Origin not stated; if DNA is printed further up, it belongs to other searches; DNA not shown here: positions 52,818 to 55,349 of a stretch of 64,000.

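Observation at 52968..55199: O-antigen-ligase/PglL-like membrane protein with a TPR tail closes the island: candidate O-oligosaccharyltransferase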

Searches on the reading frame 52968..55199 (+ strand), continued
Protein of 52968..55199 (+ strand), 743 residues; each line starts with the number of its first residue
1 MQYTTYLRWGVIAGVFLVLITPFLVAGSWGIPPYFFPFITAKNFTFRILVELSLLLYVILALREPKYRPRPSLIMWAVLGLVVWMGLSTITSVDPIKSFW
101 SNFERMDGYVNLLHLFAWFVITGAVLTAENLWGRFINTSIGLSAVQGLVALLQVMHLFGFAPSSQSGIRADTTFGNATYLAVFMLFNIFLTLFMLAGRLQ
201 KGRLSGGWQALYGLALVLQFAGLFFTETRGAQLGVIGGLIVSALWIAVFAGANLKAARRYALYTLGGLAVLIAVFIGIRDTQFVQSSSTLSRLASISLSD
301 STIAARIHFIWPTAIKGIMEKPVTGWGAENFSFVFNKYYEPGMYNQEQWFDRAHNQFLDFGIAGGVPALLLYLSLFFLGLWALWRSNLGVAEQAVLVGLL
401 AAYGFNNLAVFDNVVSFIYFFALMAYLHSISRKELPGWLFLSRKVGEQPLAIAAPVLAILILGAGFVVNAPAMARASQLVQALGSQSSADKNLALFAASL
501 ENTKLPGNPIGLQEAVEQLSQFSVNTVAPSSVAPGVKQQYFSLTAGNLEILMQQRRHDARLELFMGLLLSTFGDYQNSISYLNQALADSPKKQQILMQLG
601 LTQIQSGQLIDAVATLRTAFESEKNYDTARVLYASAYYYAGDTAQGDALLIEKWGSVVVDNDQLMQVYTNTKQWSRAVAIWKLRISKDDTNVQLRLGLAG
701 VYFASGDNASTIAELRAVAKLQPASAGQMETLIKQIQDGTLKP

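Call 18: find_encoding_contigs(protein=P0001, flank=10000, max_places=3)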
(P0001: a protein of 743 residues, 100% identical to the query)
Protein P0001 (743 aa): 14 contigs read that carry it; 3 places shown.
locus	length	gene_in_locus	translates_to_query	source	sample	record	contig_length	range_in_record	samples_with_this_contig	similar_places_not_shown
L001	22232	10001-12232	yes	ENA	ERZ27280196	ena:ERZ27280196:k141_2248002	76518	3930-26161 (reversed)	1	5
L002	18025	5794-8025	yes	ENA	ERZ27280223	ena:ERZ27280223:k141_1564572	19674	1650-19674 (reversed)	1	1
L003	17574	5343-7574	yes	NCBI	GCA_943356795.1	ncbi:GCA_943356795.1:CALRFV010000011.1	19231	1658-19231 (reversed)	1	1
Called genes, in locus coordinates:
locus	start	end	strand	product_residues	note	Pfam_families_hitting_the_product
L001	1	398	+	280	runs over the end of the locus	PF02558:ApbA, PF08546:ApbA_C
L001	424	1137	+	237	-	PF02348:CTP_transf_3, PF12804:NTP_transf_3 (weak)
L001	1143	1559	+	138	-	PF07883:Cupin_2 (faint)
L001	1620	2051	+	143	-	PF07883:Cupin_2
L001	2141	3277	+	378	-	PF03102:NeuB, PF08666:SAF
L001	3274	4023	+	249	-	PF02348:CTP_transf_3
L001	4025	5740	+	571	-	PF00571:CBS (faint), PF03721:UDPG_MGDP_dh_N, PF00984:UDPG_MGDP_dh, PF03720:UDPG_MGDP_dh_C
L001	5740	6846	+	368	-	-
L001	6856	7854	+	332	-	PF03102:NeuB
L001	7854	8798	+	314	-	PF00389:2-Hacid_dh, PF02826:2-Hacid_dh_C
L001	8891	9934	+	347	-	-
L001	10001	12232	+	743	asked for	PF04932:Wzy_C, PF13428:TPR_14 (faint), PF14559:TPR_19 (faint), PF14561:TPR_20 (faint)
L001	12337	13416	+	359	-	PF01565:FAD_binding_4, PF02873:MurB_C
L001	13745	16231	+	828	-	PF07517:SecA_DEAD, PF01043:SecA_PP_bind, PF21090:P-loop_SecA, PF07516:SecA_SW, PF02810:SEC-C (weak)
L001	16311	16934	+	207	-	-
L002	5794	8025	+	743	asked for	PF04932:Wzy_C, PF13428:TPR_14 (faint), PF14559:TPR_19 (faint), PF14561:TPR_20 (faint)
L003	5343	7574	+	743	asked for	PF04932:Wzy_C, PF13428:TPR_14 (faint), PF14559:TPR_19 (faint), PF14561:TPR_20 (faint)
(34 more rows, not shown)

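Call 19: find_encoding_contigs(protein=P0002, flank=10000, max_places=2)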
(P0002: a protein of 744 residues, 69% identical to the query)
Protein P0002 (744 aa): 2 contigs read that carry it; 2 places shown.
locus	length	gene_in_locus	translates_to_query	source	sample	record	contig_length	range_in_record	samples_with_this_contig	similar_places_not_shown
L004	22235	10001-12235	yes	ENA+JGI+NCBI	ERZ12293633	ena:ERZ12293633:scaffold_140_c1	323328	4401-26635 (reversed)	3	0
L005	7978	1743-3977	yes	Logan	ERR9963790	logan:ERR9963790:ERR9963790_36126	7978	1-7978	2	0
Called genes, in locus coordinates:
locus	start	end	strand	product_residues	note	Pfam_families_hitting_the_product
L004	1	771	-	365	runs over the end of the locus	PF01041:DegT_DnrJ_EryC1, PF00266:Aminotran_5 (faint)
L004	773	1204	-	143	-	PF05523:FdtA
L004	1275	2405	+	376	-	PF13439:Glyco_transf_4, PF00534:Glycos_transf_1, PF13692:Glyco_trans_1_4, PF13524:Glyco_trans_1_2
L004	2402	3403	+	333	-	PF01075:Glyco_transf_9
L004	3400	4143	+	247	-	PF13489:Methyltransf_23, PF01209:Ubie_methyltran, PF05175:MTS (weak), PF06325:PrmA (weak), PF13847:Methyltransf_31, PF08241:Methyltransf_11, PF08242:Methyltransf_12, PF13649:Methyltransf_25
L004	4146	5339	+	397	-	PF08323:Glyco_transf_5 (weak), PF13477:Glyco_trans_4_2, PF20706:GT4-conflict, PF13439:Glyco_transf_4, PF13579:Glyco_trans_4_4, PF00534:Glycos_transf_1, PF13692:Glyco_trans_1_4, PF13524:Glyco_trans_1_2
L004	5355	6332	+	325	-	PF01380:SIS, PF00571:CBS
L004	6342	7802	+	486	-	-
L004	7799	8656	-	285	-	-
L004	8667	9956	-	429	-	PF01943:Polysacc_synt, PF13440:Polysacc_synt_3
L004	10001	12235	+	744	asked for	PF04932:Wzy_C, PF13428:TPR_14 (faint), PF13432:TPR_16 (faint), PF14561:TPR_20 (faint), PF14559:TPR_19 (faint), PF12895:ANAPC3 (faint)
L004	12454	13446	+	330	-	PF01565:FAD_binding_4, PF02873:MurB_C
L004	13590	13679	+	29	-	-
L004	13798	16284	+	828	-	PF07517:SecA_DEAD, PF01043:SecA_PP_bind, PF21090:P-loop_SecA, PF07516:SecA_SW, PF02810:SEC-C (weak)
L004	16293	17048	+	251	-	PF00557:Peptidase_M24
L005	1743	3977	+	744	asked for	PF04932:Wzy_C, PF13428:TPR_14 (faint), PF13432:TPR_16 (faint), PF14561:TPR_20 (faint), PF14559:TPR_19 (faint), PF12895:ANAPC3 (faint)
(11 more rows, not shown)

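Call 20: find_encoding_contigs(protein=P0065, flank=10000, max_places=1)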
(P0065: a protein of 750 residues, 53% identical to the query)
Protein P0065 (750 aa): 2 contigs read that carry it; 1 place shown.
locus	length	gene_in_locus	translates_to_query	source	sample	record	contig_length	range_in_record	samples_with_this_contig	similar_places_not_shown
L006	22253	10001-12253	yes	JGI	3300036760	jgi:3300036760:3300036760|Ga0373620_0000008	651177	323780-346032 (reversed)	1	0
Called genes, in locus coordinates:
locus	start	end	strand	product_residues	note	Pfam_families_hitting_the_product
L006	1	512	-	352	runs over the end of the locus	PF01073:3Beta_HSD, PF01370:Epimerase, PF02719:Polysacc_synt_2, PF04321:RmlD_sub_bind, PF07993:NAD_binding_4, PF16363:GDP_Man_Dehyd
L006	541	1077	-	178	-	-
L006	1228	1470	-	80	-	-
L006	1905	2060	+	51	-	-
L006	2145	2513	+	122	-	-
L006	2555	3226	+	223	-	PF01209:Ubie_methyltran (weak), PF08241:Methyltransf_11, PF13649:Methyltransf_25, PF13847:Methyltransf_31 (weak)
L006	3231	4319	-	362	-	-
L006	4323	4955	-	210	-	-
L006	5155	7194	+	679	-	PF13450:NAD_binding_8 (faint), PF01266:DAO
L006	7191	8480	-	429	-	PF01943:Polysacc_synt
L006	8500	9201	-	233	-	PF13489:Methyltransf_23 (faint), PF13649:Methyltransf_25 (faint)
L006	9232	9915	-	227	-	PF05050:Methyltransf_21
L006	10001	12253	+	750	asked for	PF13431:TPR_17 (faint), PF04932:Wzy_C, PF14561:TPR_20 (faint), PF00515:TPR_1 (faint), PF07719:TPR_2 (faint), PF13424:TPR_12 (faint), PF13428:TPR_14 (faint), PF12895:ANAPC3 (weak), +2 more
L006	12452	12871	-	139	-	PF01371:Trp_repressor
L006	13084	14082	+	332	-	PF01565:FAD_binding_4, PF02873:MurB_C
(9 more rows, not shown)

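Call 21: find_encoding_contigs(protein=P0086, flank=10000, max_places=1)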
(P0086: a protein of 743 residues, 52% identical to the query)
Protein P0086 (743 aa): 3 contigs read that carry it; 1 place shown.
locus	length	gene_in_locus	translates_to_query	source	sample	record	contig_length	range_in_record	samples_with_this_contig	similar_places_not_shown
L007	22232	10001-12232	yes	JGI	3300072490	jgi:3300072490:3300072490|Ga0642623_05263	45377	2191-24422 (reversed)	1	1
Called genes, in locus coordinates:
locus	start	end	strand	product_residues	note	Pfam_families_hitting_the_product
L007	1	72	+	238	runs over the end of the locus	PF00483:NTP_transferase, PF12804:NTP_transf_3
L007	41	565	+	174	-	PF00293:NUDIX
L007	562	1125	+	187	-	PF00908:dTDP_sugar_isom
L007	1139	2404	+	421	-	PF08421:Methyltransf_13, PF13489:Methyltransf_23, PF08242:Methyltransf_12 (weak), PF08484:Methyltransf_14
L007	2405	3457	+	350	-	PF01041:DegT_DnrJ_EryC1, PF00266:Aminotran_5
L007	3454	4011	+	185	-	PF01596:Methyltransf_3 (weak), PF13578:Methyltransf_24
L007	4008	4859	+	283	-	-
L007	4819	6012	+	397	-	PF13439:Glyco_transf_4, PF13579:Glyco_trans_4_4, PF20706:GT4-conflict, PF00534:Glycos_transf_1, PF13692:Glyco_trans_1_4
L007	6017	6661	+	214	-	PF13489:Methyltransf_23 (weak), PF08241:Methyltransf_11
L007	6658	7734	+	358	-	PF13439:Glyco_transf_4, PF00534:Glycos_transf_1, PF13692:Glyco_trans_1_4, PF13524:Glyco_trans_1_2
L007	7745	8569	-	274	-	PF05575:V_cholerae_RfbT, PF02475:TRM5-TYW2_MTfase (weak), PF05050:Methyltransf_21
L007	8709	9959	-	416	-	PF01943:Polysacc_synt, PF13440:Polysacc_synt_3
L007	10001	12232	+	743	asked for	PF04932:Wzy_C, PF21033:RMD1-3 (faint), PF13424:TPR_12 (faint), PF13428:TPR_14 (faint), PF00515:TPR_1 (faint), PF12895:ANAPC3 (weak), PF14559:TPR_19, PF13181:TPR_8 (weak), +5 more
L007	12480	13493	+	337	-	PF01565:FAD_binding_4, PF02873:MurB_C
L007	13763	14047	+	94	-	PF07517:SecA_DEAD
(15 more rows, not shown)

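Call 22: find_encoding_contigs(protein=P0115, flank=10000, max_places=1)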
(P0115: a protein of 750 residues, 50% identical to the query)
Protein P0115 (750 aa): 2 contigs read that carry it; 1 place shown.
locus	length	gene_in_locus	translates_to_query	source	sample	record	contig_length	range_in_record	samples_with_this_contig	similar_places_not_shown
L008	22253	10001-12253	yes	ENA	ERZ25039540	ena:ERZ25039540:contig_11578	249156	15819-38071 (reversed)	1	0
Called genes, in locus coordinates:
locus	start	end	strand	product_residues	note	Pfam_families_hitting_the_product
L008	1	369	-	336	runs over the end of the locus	PF01073:3Beta_HSD (weak), PF01370:Epimerase, PF16363:GDP_Man_Dehyd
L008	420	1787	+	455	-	PF13231:PMT_2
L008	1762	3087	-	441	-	PF01943:Polysacc_synt, PF13440:Polysacc_synt_3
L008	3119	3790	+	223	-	PF00106:adh_short, PF13561:adh_short_C2 (weak)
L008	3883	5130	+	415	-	PF04055:Radical_SAM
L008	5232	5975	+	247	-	PF00535:Glycos_transf_2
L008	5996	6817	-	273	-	PF13489:Methyltransf_23, PF05148:Methyltransf_8 (weak), PF08241:Methyltransf_11, PF08242:Methyltransf_12 (weak), PF13649:Methyltransf_25, PF13847:Methyltransf_31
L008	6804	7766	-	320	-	PF00535:Glycos_transf_2, PF10111:Glyco_tranf_2_2 (weak)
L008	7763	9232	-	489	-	PF13231:PMT_2 (weak)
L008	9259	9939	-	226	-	PF01209:Ubie_methyltran (weak), PF05724:TPMT (weak), PF13489:Methyltransf_23, PF13649:Methyltransf_25, PF13847:Methyltransf_31, PF08241:Methyltransf_11, PF08242:Methyltransf_12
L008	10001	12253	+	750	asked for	PF04932:Wzy_C, PF13428:TPR_14 (faint), PF14559:TPR_19 (faint), PF14561:TPR_20 (faint), PF13371:TPR_9 (faint)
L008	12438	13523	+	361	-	PF01565:FAD_binding_4, PF02873:MurB_C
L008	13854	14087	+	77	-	-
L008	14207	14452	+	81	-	PF07517:SecA_DEAD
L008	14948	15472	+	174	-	PF07517:SecA_DEAD, PF21090:P-loop_SecA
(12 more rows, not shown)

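Call 23: find_encoding_contigs(protein=P0022, flank=10000, max_places=1)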
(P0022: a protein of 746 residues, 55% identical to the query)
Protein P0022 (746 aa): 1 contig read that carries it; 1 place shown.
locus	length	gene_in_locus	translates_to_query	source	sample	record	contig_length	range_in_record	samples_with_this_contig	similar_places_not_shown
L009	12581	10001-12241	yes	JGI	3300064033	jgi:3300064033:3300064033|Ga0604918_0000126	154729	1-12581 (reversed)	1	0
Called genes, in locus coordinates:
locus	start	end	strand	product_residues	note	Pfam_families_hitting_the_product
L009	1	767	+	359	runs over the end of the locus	PF01075:Glyco_transf_9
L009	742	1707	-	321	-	-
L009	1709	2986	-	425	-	PF01943:Polysacc_synt, PF13440:Polysacc_synt_3 (weak)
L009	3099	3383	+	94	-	-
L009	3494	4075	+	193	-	PF13580:SIS_2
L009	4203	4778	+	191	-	-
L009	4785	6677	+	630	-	-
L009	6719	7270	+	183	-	PF00300:His_Phos_1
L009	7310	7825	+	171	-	PF13238:AAA_18 (faint)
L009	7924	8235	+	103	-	-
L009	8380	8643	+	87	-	-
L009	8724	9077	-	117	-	-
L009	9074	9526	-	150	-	-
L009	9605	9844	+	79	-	-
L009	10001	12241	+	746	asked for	PF04932:Wzy_C, PF13428:TPR_14 (faint), PF13432:TPR_16 (weak)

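Call 77: list_cluster_members(proteins=[P0001, P0002, P0005])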
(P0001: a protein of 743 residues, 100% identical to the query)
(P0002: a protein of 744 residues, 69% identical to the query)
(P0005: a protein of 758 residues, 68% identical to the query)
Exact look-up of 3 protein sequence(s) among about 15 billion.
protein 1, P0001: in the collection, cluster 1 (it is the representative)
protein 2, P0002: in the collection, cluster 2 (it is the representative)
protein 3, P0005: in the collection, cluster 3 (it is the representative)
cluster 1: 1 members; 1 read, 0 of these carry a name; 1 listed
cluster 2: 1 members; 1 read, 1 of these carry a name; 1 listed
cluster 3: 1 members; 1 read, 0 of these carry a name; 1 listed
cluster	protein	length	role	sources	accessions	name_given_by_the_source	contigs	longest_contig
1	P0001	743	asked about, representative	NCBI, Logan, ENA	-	-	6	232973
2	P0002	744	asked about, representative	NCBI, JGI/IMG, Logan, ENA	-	O-antigen ligase/lipoprotein NlpI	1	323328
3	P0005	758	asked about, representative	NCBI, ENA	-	-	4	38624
